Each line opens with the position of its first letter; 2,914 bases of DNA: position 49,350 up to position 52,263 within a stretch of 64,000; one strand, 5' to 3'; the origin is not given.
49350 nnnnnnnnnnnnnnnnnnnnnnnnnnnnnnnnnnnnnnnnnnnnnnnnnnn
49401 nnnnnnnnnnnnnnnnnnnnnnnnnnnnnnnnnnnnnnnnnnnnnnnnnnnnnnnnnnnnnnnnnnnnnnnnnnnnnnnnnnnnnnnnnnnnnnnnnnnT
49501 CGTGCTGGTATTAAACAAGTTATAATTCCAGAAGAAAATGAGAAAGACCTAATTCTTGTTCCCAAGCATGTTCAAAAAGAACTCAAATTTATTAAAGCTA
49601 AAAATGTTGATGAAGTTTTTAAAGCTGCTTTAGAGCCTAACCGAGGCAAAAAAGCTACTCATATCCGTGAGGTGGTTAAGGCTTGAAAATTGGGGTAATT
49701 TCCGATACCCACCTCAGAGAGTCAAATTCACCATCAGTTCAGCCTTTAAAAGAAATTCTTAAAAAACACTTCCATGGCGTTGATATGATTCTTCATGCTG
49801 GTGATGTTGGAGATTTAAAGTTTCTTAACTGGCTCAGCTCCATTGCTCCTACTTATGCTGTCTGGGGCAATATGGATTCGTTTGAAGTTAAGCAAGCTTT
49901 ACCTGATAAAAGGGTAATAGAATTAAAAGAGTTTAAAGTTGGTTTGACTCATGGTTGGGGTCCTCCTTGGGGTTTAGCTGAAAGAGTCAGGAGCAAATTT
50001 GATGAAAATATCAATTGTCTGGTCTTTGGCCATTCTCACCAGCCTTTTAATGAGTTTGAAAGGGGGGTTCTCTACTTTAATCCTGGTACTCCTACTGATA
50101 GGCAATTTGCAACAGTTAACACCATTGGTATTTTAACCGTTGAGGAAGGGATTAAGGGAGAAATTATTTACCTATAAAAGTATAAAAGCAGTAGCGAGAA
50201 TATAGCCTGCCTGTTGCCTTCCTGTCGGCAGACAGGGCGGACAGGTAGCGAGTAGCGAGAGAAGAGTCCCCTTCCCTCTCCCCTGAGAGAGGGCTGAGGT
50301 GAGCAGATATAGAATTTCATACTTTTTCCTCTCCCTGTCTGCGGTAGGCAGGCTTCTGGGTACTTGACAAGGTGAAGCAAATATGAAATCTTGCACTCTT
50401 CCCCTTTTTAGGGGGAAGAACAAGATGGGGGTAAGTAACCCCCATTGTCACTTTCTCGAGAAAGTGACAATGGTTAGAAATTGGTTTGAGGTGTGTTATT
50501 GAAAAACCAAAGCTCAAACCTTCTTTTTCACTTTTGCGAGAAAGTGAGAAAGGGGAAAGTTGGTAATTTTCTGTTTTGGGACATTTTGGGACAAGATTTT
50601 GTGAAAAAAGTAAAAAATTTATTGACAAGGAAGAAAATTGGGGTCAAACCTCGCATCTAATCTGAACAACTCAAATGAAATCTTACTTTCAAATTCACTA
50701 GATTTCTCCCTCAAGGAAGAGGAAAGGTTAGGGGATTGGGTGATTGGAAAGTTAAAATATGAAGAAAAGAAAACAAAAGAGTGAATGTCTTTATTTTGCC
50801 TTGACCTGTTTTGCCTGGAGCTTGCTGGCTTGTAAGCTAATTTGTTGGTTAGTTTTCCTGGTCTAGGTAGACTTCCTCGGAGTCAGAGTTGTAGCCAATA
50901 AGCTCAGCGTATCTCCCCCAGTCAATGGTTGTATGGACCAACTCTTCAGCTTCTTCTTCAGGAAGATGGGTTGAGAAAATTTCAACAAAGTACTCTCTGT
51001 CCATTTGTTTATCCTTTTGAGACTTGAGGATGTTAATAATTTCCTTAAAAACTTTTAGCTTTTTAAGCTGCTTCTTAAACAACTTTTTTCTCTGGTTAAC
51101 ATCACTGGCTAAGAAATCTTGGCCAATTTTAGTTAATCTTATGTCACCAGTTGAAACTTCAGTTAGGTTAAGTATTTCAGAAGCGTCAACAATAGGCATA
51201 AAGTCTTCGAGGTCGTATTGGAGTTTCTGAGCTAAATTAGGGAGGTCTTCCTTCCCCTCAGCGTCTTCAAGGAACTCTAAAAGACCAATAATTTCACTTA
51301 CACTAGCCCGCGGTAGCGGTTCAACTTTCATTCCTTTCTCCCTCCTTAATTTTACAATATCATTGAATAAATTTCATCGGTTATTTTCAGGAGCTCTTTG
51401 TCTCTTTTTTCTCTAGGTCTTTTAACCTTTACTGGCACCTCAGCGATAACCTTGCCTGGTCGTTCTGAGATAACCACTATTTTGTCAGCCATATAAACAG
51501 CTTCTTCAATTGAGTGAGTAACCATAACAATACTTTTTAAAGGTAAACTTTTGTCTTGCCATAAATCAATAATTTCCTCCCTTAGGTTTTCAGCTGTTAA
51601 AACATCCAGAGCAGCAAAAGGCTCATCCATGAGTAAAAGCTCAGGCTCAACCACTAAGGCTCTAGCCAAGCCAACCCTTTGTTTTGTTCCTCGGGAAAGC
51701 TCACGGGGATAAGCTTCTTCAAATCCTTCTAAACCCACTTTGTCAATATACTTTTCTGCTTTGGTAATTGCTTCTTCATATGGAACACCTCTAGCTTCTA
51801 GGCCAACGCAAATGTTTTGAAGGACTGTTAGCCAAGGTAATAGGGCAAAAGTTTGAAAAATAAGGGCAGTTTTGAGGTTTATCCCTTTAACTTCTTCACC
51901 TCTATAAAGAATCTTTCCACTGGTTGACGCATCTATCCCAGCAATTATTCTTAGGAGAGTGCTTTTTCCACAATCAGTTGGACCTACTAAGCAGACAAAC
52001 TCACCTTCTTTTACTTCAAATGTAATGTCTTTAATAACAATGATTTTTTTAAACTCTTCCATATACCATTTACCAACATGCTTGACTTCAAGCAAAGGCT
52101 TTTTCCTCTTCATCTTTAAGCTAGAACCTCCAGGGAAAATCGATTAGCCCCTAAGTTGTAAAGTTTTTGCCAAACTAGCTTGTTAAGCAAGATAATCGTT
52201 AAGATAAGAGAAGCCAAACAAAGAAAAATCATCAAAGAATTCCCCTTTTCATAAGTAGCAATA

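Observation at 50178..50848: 670-bp convergent intergenic region with locally GC-rich, hyper-structured sequence: a perfect 32-bp palindrome, a degenerate second copy and several nested inverted repeats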

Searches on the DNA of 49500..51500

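Call 4: search_rna_families(source=window, start=49500, end=51500, threshold=evalue, max_evalue=10, show_alignments=3)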
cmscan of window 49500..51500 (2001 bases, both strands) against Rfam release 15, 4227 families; matches with E-value up to 10: 16.
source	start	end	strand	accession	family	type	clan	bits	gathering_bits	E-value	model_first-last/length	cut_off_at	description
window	50432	50560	+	RF03605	MIR4221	Gene; miRNA;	-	30.8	100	0.0011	1-132/132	no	MIR4221 microRNA precursor family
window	50930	50993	-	RF00154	SNORD63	Gene; snRNA; snoRNA; CD-box;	-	25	43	0.1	1-70/70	no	Small nucleolar RNA SNORD63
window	50447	50548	+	RF04239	mir-4679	Gene; miRNA;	-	22.8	88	0.28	1-75/75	no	mir-4679 microRNA precursor family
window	50556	50680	-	RF02148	MESTIT1_1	Gene; lncRNA;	-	22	50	3.3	1-144/144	no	MEST intronic transcript 1, antisense RNA conserved region 1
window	50446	50549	+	RF01061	mir-548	Gene; miRNA;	-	20.1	90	1.3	1-84/84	no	mir-548 microRNA precursor family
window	50370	50456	+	RF02029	sraA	Gene; sRNA;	-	20.1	56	5.6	1-95/95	no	sraA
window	50387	50476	-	RF01761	wcaG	Cis-reg;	-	19.6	42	0.99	1-98/98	no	wcaG RNA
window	50442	50473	+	RF00965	mir-549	Gene; miRNA;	-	18.8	93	2.4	21-52/72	no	mir-549 microRNA precursor family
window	50317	50423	-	RF04310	nqrA-II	Cis-reg;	-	18.7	55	4.7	1-174/174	no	nqrA-II ncRNA motif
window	49511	49678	+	RF02857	30_255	Gene; sRNA;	-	18.6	197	7.5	1-213/213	no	Leptospira sRNA 30_255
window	50137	50176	-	RF02125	JPX_2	Gene; lncRNA;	-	16.1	48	3.7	1-69/69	no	JPX transcript, XIST activator conserved region 2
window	50717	50827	+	RF01471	rliB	Gene; sRNA;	-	15.6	40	3.5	1-360/360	no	Listeria sRNA rliB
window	49726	49813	+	RF01543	TB11Cs5H2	Gene; snRNA; snoRNA; HACA-box;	-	15.6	47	5.5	1-68/68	no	Trypanosomatid snoRNA TB11Cs5H2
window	50399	50493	+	RF00409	SNORA7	Gene; snRNA; snoRNA; HACA-box;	CL00025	14.5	100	7.7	1-140/140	no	Small nucleolar RNA SNORA7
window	50997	51126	-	RF00503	RNAIII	Gene;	-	12.3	47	6.2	25-445/504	no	RNAIII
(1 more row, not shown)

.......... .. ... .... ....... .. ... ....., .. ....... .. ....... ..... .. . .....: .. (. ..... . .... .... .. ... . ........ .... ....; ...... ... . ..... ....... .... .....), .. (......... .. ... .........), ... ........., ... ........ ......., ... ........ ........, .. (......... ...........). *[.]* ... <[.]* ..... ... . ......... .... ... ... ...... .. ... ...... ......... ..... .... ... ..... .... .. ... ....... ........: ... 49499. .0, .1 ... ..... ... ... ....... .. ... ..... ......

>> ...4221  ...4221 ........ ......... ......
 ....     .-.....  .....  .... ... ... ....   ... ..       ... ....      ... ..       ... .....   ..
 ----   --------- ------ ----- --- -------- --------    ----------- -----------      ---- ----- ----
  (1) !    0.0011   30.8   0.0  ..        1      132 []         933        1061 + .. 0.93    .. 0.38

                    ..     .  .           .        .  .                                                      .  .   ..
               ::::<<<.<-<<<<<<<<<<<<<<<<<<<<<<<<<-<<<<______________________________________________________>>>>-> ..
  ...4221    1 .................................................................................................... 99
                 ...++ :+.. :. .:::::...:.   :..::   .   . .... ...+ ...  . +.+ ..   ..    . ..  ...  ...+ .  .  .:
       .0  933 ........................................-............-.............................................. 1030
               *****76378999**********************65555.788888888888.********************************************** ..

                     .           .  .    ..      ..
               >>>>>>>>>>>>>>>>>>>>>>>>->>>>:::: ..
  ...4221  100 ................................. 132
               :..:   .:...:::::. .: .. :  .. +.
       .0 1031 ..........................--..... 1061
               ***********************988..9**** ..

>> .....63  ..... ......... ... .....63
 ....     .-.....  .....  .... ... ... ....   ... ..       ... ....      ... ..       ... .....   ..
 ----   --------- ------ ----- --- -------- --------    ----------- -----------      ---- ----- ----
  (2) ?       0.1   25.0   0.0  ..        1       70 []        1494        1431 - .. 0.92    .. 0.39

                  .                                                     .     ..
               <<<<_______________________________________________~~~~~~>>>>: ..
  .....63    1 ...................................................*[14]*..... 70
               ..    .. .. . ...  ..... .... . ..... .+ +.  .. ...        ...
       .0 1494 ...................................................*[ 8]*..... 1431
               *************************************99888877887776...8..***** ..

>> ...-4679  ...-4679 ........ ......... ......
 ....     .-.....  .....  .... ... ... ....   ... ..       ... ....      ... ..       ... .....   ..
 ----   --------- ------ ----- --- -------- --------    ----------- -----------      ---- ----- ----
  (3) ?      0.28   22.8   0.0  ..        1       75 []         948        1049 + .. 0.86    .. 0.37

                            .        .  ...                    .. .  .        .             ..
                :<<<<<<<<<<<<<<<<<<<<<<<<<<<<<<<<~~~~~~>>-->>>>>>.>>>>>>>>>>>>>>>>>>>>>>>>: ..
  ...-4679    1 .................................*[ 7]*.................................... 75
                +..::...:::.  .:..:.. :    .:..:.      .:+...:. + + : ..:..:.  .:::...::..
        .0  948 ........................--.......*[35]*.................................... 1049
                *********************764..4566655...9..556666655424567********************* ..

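Call 98: search_rna_families(source=window, start=50185, end=50375, threshold=evalue, max_evalue=10)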
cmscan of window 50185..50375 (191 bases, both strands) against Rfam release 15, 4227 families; matches with E-value up to 10: 4.
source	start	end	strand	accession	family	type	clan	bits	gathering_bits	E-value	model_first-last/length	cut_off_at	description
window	50275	50350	+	RF03846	mir-4861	Gene; miRNA;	-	15.1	100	1.5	1-94/94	no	mir-4861 microRNA precursor family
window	50275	50292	+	RF02977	THF-II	Cis-reg;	-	12.8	41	5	13-30/39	no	THF-II riboswitch (folE RNA)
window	50290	50338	+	RF03378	mir-7398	Gene; miRNA;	-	12.4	44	9.4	1-60/60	no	mir-7398 microRNA precursor family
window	50185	50316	+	RF00062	HgcC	Gene;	-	9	50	7.3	17-130/130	5'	HgcC family RNA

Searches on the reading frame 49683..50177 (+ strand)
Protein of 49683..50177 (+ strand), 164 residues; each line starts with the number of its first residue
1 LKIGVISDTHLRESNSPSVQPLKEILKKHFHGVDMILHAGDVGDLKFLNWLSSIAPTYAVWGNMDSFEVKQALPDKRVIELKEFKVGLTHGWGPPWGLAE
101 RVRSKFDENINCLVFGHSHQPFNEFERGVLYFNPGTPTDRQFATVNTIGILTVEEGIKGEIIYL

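Call 11: search_protein_families(library=pfam, proteins=[window:49683-50177:+])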
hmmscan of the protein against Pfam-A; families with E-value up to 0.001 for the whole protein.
window:49683-50177:+ (164 aa): 2 families
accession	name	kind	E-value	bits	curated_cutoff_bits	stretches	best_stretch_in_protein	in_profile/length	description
PF12850.12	Metallophos_2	-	4.4e-36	124.7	27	1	1-155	1-153/154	Calcineurin-like phosphoesterase superfamily domain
PF00149.33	Metallophos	-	1.1e-10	42.7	21.5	1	1-69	1-74/191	Calcineurin-like phosphoesterase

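Call 13: find_encoding_contigs(protein=window:49683-50177:+, flank=10000, max_places=10)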
Protein window:49683-50177:+ (164 aa): no gene with exactly this product is on record in the collection.

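Call 15: find_homologous_proteins(query=window:49683-50177:+, max_evalue=1e-20)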
Query window:49683-50177:+ (164 aa): 1550 proteins with E <= 1e-20 among 8000 candidates; the best 120 are listed.
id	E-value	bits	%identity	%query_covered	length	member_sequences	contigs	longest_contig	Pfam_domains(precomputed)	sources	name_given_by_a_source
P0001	2.0e-108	378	100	100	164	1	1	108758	PF12850.13,PF00149.34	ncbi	-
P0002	4.8e-52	194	56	99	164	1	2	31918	PF12850.13,PF00149.34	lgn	-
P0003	9.6e-52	193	56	99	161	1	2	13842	PF12850.13,PF00149.34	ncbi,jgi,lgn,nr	ncbi:MAG TPA: YfcE family phosphodiesterase [Actinobacteria bacterium]|nr:YfcE family phosphodiester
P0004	6.3e-50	187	50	100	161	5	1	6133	PF12850.13,PF00149.34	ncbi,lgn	ncbi:MAG: metallophosphoesterase family protein [Actinomycetota bacterium]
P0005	2.9e-49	185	54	100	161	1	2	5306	PF12850.13,PF00149.34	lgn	-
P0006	7.0e-49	184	52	100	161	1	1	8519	PF12850.13,PF00149.34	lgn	-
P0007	2.8e-48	182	55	99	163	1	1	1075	PF12850.13,PF00149.34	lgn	-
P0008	4.6e-48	181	55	100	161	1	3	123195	PF12850.13,PF00149.34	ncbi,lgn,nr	ncbi:metallophosphoesterase family protein [bacterium]|nr:metallophosphoesterase family protein [bac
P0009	1.6e-47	179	53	100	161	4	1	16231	PF12850.13,PF00149.34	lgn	-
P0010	2.0e-47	179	53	100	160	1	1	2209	PF12850.13,PF00149.34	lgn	-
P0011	1.7e-46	176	50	100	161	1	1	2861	PF12850.13,PF00149.34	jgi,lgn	jgi:hypothetical protein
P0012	2.4e-46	175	51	100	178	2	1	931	PF12850.13,PF00149.34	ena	-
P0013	2.6e-46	175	50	100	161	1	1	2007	PF12850.13,PF00149.34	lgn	-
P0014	4.1e-46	175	50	100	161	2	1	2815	PF12850.13,PF00149.34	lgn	-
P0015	4.9e-46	174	49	100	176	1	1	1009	PF12850.13,PF00149.34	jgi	jgi:uncharacterized protein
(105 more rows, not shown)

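Call 16: find_encoding_contigs(protein=P0001, flank=10000, max_places=5)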
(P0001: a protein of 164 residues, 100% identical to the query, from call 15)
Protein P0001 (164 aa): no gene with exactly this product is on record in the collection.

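Call 17: find_encoding_contigs(protein=P0002, flank=6000, max_places=4)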
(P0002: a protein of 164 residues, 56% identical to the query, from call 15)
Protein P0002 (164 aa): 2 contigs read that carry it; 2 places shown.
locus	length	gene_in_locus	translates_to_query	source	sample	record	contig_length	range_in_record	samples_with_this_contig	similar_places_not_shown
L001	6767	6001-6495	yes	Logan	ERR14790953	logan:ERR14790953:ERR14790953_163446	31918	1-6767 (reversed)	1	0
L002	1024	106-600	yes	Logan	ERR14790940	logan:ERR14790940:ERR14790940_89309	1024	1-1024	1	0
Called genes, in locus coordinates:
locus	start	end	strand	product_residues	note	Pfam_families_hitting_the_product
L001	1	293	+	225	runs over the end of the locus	PF00528:BPD_transp_1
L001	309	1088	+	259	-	PF00005:ABC_tran, PF13304:AAA_21 (faint), PF02463:SMC_N (weak)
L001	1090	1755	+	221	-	PF01895:PhoU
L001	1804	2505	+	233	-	PF01168:Ala_racemase_N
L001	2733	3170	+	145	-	PF04472:SepF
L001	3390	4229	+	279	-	PF01488:Shikimate_DH (faint), PF01210:NAD_Gly3P_dh_N (faint), PF03446:NAD_binding_2 (weak), PF03807:F420_oxidored, PF14748:P5CR_dimer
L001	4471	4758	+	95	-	PF02325:CCB3_YggT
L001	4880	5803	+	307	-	PF05103:DivIVA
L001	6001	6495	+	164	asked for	PF00149:Metallophos (weak), PF12850:Metallophos_2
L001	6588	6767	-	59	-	?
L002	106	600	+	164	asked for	PF00149:Metallophos (weak), PF12850:Metallophos_2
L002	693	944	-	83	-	-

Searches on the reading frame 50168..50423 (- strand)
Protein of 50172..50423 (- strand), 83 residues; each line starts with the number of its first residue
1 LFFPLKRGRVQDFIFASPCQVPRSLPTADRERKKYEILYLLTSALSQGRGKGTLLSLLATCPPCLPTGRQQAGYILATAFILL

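Call 29: search_protein_families(library=pfam, proteins=[window:50168-50380:-, window:50172-50423:-], max_evalue=1)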
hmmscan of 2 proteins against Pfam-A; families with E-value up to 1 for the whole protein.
window:50168-50380:- (70 aa): 0 families

window:50172-50423:- (83 aa): 1 family
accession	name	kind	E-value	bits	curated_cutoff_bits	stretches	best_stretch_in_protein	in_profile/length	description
PF10375.14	GRAB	-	0.096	12.9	26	1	32-46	26-40/49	GRAB domain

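Call 48: find_homologous_proteins(query=window:50172-50423:-, max_evalue=1)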
Query window:50172-50423:-: 7 candidates shared short words with the query, none scored E <= 1.

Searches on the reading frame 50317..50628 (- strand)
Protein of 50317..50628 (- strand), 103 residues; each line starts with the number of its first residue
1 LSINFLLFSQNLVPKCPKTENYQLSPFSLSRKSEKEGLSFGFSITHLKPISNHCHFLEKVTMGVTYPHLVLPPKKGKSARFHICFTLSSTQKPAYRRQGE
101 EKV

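Call 29: search_protein_families(library=pfam, proteins=[window:50317-50628:-], max_evalue=1)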
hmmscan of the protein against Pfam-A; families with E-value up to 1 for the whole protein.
window:50317-50628:- (103 aa): 0 families

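Call 58: search_protein_representatives(protein=window:50317-50628:-)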
Query: 103 residues. Proteins with E-value up to 0.001 (for the whole library): 0; up to 1e-10: 0; up to 1e-30: 0. The best 0 are listed.
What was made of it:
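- No Pfam match and no homologue for any ORF in the gap (calls 29, 48, 58).
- Tried and rejected: Pfam on seven ORFs, a search of 5.8 billion proteins with the 83-aa ORF and a full HMMER search of 1.84 billion representatives with the 103-aa ORF found nothing (calls 29, 48, 58).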

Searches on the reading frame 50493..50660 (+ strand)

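Call 29: search_protein_families(library=pfam, proteins=[window:50493-50660:+], max_evalue=1)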
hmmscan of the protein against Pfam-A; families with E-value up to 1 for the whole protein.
window:50493-50660:+ (55 aa): 1 family
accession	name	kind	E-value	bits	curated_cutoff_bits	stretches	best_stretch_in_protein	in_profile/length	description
PF11841.14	ELMO_ARM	-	0.17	12.2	27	1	27-47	45-65/154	ELMO, armadillo-like helical domain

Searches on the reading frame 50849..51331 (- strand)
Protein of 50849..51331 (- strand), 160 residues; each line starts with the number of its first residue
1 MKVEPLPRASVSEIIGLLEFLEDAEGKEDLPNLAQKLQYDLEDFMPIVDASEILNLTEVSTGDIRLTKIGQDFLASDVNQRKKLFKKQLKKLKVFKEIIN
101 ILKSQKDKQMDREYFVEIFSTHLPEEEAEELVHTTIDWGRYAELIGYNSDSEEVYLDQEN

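Call 11: search_protein_families(library=pfam, proteins=[window:50849-51331:-])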
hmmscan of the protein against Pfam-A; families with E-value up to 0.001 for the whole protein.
window:50849-51331:- (160 aa): 2 families
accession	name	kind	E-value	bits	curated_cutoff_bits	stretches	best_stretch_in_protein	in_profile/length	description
PF09821.14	AAA_assoc_C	-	6.7e-36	123.9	27.6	1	31-148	1-119/119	C-terminal AAA-associated domain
PF23871.1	DUF7226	-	0.00033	21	27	1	14-126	2-116/142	Domain of unknown function (DUF7226)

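Call 14: find_encoding_contigs(protein=window:50849-51331:-, flank=10000, max_places=10)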
Protein window:50849-51331:- (160 aa): no gene with exactly this product is on record in the collection.

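Call 28: list_cluster_members(proteins=[P0001, window:50849-51331:-, window:51352-52113:-, window:54493-55542:-])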
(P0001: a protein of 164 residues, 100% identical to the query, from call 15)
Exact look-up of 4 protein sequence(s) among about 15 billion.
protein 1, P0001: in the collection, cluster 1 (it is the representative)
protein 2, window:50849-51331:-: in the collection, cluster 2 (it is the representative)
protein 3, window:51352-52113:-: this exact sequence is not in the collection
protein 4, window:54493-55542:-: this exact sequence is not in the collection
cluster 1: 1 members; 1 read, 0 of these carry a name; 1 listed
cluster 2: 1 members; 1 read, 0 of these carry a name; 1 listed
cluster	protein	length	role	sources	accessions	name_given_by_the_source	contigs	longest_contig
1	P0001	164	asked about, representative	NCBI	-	-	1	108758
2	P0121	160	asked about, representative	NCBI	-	-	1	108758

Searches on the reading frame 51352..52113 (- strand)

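Call 11: search_protein_families(library=pfam, proteins=[window:51352-52113:-])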
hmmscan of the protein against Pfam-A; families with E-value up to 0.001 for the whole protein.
window:51352-52113:- (253 aa): 2 families
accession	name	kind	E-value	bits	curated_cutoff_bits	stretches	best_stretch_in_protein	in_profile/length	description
PF00005.33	ABC_tran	-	1.1e-29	104.2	25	1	28-167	2-137/137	ABC transporter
PF13304.12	AAA_21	-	1.3e-08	35.7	27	1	133-203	232-301/304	AAA domain, putative AbiEii toxin, Type IV TA system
